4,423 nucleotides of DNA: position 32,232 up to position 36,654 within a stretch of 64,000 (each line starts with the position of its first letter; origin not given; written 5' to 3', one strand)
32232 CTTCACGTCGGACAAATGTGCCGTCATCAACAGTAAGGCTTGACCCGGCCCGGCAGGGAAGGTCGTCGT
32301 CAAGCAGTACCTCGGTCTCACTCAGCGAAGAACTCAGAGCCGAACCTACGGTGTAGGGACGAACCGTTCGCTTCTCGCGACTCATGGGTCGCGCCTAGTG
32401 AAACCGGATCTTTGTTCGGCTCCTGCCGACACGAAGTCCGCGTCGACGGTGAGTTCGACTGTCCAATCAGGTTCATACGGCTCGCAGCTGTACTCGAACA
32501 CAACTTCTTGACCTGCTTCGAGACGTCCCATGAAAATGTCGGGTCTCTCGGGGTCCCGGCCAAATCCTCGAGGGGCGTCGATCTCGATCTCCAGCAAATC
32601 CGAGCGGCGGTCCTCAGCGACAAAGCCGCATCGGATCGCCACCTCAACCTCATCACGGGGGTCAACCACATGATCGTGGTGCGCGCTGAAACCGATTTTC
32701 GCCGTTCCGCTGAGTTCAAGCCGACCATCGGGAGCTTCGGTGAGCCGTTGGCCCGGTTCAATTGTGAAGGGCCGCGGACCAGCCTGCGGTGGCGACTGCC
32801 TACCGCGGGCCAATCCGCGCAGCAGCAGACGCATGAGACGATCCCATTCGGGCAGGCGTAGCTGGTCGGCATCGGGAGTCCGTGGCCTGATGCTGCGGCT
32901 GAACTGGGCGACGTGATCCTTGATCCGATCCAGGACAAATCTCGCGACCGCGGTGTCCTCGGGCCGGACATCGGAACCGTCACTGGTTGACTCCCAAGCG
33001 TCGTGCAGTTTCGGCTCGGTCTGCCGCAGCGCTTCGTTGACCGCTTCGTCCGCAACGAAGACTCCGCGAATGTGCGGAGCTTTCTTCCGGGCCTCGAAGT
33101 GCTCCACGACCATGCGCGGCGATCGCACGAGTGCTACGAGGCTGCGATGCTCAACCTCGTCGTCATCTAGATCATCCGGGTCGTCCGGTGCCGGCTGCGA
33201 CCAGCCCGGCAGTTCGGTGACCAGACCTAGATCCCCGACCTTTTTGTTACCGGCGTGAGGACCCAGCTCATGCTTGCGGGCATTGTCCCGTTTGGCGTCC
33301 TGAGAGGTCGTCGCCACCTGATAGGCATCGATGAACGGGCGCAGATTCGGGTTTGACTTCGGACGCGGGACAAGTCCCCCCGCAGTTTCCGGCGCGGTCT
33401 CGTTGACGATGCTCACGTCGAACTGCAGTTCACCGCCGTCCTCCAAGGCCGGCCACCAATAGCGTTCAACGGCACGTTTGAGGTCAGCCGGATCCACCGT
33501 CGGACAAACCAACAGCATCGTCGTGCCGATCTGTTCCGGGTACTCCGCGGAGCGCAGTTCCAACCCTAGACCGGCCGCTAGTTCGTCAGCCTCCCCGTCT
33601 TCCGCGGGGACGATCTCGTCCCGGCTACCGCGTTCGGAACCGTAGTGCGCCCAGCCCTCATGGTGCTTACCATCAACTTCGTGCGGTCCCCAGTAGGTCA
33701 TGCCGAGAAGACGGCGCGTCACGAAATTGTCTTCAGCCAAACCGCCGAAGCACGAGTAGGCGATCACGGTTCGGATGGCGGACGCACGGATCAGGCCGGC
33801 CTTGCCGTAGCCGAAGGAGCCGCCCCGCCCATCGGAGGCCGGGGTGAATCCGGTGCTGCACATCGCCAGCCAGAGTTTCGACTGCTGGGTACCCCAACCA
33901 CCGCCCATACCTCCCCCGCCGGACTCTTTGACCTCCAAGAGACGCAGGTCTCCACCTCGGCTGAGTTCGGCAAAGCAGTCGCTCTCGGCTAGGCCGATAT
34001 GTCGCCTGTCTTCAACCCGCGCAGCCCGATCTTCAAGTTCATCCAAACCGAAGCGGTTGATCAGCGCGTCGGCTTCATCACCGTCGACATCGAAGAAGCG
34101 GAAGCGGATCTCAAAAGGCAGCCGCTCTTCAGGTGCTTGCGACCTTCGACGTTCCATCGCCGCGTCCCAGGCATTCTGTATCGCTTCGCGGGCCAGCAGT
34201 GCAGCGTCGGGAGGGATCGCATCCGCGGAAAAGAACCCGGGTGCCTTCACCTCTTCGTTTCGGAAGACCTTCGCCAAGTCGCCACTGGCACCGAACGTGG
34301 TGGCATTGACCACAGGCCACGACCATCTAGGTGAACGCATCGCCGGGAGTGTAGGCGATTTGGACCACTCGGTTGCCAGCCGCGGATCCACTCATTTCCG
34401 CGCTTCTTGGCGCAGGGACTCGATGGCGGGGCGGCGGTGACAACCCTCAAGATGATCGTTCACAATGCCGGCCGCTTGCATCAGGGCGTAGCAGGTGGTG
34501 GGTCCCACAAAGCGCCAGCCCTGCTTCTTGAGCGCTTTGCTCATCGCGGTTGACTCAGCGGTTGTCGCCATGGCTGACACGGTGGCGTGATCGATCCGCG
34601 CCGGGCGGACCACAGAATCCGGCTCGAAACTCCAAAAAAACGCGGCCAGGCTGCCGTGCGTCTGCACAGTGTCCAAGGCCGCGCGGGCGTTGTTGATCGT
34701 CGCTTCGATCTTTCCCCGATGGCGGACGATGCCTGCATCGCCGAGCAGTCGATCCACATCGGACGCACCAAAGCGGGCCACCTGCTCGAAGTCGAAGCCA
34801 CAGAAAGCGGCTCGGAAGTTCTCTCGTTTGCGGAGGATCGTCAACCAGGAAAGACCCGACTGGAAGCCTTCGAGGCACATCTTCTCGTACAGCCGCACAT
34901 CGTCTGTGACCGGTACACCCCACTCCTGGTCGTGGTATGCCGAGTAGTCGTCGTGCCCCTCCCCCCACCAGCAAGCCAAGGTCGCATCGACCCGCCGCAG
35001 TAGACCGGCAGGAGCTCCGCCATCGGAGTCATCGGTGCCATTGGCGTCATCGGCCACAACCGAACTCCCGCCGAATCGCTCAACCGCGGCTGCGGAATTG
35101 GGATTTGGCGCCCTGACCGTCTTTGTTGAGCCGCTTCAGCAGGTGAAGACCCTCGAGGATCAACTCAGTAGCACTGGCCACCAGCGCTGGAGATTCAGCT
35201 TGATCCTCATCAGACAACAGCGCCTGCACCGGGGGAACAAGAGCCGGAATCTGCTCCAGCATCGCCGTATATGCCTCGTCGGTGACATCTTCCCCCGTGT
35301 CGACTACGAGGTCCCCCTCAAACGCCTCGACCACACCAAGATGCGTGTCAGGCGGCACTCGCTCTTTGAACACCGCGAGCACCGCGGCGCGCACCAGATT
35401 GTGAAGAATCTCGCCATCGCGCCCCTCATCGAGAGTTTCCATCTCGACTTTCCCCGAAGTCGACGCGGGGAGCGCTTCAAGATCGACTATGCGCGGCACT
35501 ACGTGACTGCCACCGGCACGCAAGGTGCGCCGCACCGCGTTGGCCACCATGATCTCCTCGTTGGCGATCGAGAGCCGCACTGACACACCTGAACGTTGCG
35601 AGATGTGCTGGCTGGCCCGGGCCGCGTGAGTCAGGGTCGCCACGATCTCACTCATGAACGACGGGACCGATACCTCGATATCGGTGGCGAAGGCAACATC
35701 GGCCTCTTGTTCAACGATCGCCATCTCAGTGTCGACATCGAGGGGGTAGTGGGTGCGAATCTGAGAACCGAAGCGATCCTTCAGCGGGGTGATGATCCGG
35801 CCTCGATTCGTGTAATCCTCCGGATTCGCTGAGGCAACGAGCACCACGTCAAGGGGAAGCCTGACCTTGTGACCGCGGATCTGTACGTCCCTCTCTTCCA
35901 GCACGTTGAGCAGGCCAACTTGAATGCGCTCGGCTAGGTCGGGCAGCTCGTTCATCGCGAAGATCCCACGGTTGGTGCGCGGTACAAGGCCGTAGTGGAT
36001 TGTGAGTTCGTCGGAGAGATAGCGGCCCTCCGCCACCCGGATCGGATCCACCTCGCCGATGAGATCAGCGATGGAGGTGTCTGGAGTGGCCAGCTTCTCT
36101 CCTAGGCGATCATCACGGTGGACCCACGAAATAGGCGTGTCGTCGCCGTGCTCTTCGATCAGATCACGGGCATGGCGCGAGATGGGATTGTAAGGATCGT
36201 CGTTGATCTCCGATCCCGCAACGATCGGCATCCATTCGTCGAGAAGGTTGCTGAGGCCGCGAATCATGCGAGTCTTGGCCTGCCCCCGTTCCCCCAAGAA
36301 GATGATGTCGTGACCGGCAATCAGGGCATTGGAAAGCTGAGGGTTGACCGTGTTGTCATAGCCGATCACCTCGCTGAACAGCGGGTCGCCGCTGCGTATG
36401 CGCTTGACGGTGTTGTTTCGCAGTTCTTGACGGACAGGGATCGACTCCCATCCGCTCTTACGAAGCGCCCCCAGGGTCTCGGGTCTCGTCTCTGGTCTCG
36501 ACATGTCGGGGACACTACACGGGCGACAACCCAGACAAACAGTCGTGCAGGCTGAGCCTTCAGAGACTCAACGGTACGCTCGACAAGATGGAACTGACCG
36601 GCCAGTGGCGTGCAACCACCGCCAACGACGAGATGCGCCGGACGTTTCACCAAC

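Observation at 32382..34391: GHKL ATPase with an atypical Gly-rich lid and a large unassigned C-terminal half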

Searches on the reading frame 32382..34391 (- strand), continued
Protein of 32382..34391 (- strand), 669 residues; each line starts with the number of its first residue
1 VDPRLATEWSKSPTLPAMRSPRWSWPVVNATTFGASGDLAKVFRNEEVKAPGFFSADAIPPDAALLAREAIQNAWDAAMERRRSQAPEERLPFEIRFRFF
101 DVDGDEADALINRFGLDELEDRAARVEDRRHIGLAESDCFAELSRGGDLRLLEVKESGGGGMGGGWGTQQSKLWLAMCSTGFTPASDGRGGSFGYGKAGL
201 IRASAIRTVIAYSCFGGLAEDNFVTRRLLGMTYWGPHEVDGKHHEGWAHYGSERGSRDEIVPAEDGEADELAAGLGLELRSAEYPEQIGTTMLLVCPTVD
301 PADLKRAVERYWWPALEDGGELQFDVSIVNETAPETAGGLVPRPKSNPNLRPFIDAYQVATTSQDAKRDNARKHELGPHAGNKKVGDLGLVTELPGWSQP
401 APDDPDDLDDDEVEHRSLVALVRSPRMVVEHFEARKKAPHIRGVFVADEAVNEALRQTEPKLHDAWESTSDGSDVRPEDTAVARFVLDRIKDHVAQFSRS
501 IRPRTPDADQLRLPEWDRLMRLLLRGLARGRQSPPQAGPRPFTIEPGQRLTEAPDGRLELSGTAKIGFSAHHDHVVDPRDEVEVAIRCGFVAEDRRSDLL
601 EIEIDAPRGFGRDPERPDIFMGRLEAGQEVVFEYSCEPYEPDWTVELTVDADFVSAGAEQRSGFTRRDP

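Call 84: fold_search(model_id=the predicted structure, library=pdb)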
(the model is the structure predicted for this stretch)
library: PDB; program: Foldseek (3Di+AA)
matches with E <= 10: 872; with E <= 0.001: 7
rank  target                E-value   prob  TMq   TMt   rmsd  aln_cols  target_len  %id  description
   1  9o0g_B                6.5e-08  1.00  0.30  0.32  22.4       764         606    8  CryoEM structure of M. mazei topoisomerase VI(A-E342Q)-minicircle DNA complex in cleavage state (released 2026-02-25)
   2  4ipe_A                3.0e-06  1.00  0.30  0.34  10.1       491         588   12  Crystal structure of mitochondrial Hsp90 (TRAP1) with AMPPNP (released 2014-01-22)
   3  7y04_A                3.2e-06  1.00  0.26  0.28  10.5       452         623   10  Hsp90-AhR-p23 complex (released 2023-01-04)
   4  1y4s_A                5.2e-06  1.00  0.22  0.29  15.8       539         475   12  Conformation rearrangement of heat shock protein 90 upon ADP binding (released 2005-04-19)
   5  6d14_A                6.2e-06  1.00  0.30  0.34  10.2       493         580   12  Zebrafish TRAP1 bound to AMPPNP and calcium in the asymmetric closed state (released 2018-04-25)
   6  5tth_A                1.8e-05  1.00  0.30  0.29  10.4       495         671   12  Heterodimeric SpyCatcher/SpyTag-fused zebrafish TRAP1 in ATP/ADP-hybrid state (released 2017-08-23)
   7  1z5a_B                2.4e-04  0.99  0.28  0.37  12.9       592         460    9  Topoisomerase VI-B, ADP-bound dimer form (released 2005-06-14)
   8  4ph8_A                3.5e-03  1.00  0.12  0.39   8.4       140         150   10  Crystal structure of AggA, the major subunit of aggregative adherence fimbriae type I (AAF/I) from the Escherichia col (released 2014-10-01)
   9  6qh6_M                4.8e-03  0.98  0.10  0.23   7.7       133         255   11  AP2 clathrin adaptor core with two cargo peptides in open+ conformation (released 2019-09-04)
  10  1h6e_A                6.0e-03  0.97  0.10  0.25  10.3       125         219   13  MU2 ADAPTIN SUBUNIT (AP50) OF AP2 ADAPTOR (SECOND DOMAIN), COMPLEXED WITH CTLA-4 INTERNALIZATION PEPTIDE TTGVYVKMPPT (released 2001-11-28)
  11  7ofp_A                7.5e-03  0.92  0.09  0.20  10.2       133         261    8  Apo Structure of Mu2 Adaptin Subunit (Ap50) Of AP2 Clathrin Adaptor (released 2022-06-01)
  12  7oi5_D                7.9e-03  0.97  0.10  0.20   6.8       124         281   10  Crystal structure of AP2 Mu2 - FCHO2 chimera (GST cleaved) (released 2022-06-01)
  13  2jkr_M                7.9e-03  0.97  0.10  0.15   8.9       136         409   12  AP2 CLATHRIN ADAPTOR CORE with Dileucine peptide RM(phosphoS)QIKRLLSE (released 2008-10-28)
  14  6qh5_M                8.4e-03  0.87  0.09  0.19  16.6       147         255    9  AP2 clathrin adaptor mu2T156-phosphorylated core in closed conformation (released 2019-09-04)
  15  7ofp_B                8.9e-03  0.93  0.09  0.20   9.8       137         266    9  Apo Structure of Mu2 Adaptin Subunit (Ap50) Of AP2 Clathrin Adaptor (released 2022-06-01)
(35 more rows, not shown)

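Call 90: search_protein_families(library=pfam, proteins=[L021:8755-10308:-, L055:8752-9669:-, L063:9848-11152:+, L073:8740-10005:+, L078:7645-8646:-], max_evalue=0.001)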
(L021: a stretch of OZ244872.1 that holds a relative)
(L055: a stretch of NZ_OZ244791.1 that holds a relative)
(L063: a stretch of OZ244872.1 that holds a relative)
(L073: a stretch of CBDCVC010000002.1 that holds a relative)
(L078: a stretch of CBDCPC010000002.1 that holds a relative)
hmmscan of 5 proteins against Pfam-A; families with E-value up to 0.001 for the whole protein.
L021:8755-10308:- (517 aa): 4 families
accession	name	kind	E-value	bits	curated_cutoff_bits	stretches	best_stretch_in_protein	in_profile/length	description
PF01609.27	DDE_Tnp_1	-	2e-18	67.3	23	1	284-499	12-200/200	Transposase DDE domain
PF13751.12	DDE_Tnp_1_6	-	9.6e-18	65.1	25.1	1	410-502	28-124/125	Transposase DDE domain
PF05598.16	DUF772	-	4.8e-15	55.8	23.1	1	66-139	1-73/74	Transposase domain (DUF772)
PF13612.12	DDE_Tnp_1_3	-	0.00018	21.9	27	1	286-364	33-108/155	Transposase DDE domain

L055:8752-9669:- (305 aa): 6 families
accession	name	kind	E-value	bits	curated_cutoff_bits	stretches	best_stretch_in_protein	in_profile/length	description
PF00665.32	rve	-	4.5e-22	78.7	32.6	1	132-231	2-101/102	Integrase core domain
PF13276.12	HTH_21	-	9.1e-16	58.3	28.1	1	53-109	3-60/60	HTH-like domain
PF13683.12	rve_3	-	1.2e-12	47.8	26.5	1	221-287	2-67/67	Integrase core domain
PF13333.12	rve_2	-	2.1e-08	34.6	22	1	239-292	1-53/56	Integrase core domain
PF13551.12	HTH_29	-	5.3e-06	26.9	28.1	0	19-48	9-46/64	Winged helix-turn helix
PF13384.12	HTH_23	-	1.1e-05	25.6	24.6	0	14-44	10-40/50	Homeodomain-like domain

L063:9848-11152:+ (434 aa): 1 family
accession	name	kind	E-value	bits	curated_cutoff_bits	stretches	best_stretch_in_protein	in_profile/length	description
PF00872.24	Transposase_mut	-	4.5e-68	230.3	21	1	26-395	19-376/379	Transposase, Mutator family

L073:8740-10005:+ (421 aa): 3 families
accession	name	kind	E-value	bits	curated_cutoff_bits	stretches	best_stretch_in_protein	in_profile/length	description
PF01610.23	DDE_Tnp_ISL3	-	3.3e-74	250.2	23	1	165-401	1-240/240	Transposase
PF13542.12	HTH_Tnp_ISL3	-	1.8e-15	56.5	27.4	1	101-149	2-50/51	Helix-turn-helix domain of transposase family ISL3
PF14690.11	Zn_ribbon_ISL3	-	4.4e-10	40.2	25.5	1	52-95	3-47/47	zinc-finger of transposase IS204/IS1001/IS1096/IS1165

L078:7645-8646:- (333 aa): 3 families
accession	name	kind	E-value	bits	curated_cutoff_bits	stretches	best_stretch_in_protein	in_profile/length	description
PF13936.12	HTH_38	-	9.5e-08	32.1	27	1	36-59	21-44/44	Helix-turn-helix domain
PF00665.32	rve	-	1.3e-06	29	32.6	1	179-272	3-102/102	Integrase core domain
PF13404.12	HTH_AsnC-type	-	0.00029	21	27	0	29-56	11-38/42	AsnC-type helix-turn-helix domain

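Call 94: find_related_loci(query=A1, collection=viral_contigs, flank=6000)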
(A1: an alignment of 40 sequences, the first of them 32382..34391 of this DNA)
Query A1 (669 aa) in viral_contigs; peptide patterns used: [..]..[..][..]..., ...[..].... (x = any residue, [..] = any of these).
21 stretches matched a pattern, but none encodes a relative of the query by tblastn (E <= 1e-3).

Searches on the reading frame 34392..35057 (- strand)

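Call 7: search_protein_families(library=pfam, proteins=[window:34392-35057:-], max_evalue=0.1)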
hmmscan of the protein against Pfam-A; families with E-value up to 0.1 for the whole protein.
window:34392-35057:- (221 aa): 1 family
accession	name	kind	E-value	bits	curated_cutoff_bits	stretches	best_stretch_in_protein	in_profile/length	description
PF03352.18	Adenine_glyco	-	2e-71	240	25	1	31-208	1-176/177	Methyladenine glycosylase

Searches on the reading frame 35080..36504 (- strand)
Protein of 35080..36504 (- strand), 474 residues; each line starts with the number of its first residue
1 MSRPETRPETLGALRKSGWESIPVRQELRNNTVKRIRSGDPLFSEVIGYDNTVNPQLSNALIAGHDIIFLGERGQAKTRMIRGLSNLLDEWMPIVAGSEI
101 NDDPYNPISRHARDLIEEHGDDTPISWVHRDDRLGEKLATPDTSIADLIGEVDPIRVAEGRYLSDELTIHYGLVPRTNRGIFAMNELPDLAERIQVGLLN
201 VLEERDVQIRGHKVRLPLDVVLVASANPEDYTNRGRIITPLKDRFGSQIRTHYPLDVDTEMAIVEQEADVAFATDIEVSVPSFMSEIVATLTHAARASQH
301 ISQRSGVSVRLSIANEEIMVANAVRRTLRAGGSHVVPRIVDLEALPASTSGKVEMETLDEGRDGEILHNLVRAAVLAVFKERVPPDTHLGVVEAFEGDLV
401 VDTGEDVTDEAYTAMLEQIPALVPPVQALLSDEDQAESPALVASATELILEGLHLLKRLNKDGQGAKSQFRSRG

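Call 7: search_protein_families(library=pfam, proteins=[window:35080-36504:-], max_evalue=0.1)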
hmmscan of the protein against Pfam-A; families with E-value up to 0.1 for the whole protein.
window:35080-36504:- (474 aa): 5 families
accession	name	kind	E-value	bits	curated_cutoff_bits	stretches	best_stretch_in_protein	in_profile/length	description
PF01078.27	Mg_chelatase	-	5.7e-06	26.3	20.3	1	170-229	98-159/207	Magnesium chelatase, subunit ChlI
PF07728.20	AAA_5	-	8.3e-06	26.3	22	1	136-245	30-139/139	AAA domain (dynein-related subfamily)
PF00158.32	Sigma54_activat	-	2.5e-05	24.5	20.2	1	170-228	85-143/168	Sigma-54 interaction domain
PF20030.5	bpMoxR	-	0.00029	20.4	27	0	143-232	68-152/205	MoxR domain in the MoxR-vWA-beta-propeller ternary systems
PF07726.17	AAA_3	-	0.00046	20.5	27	1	184-234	68-118/131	ATPase family associated with various cellular activities (AAA)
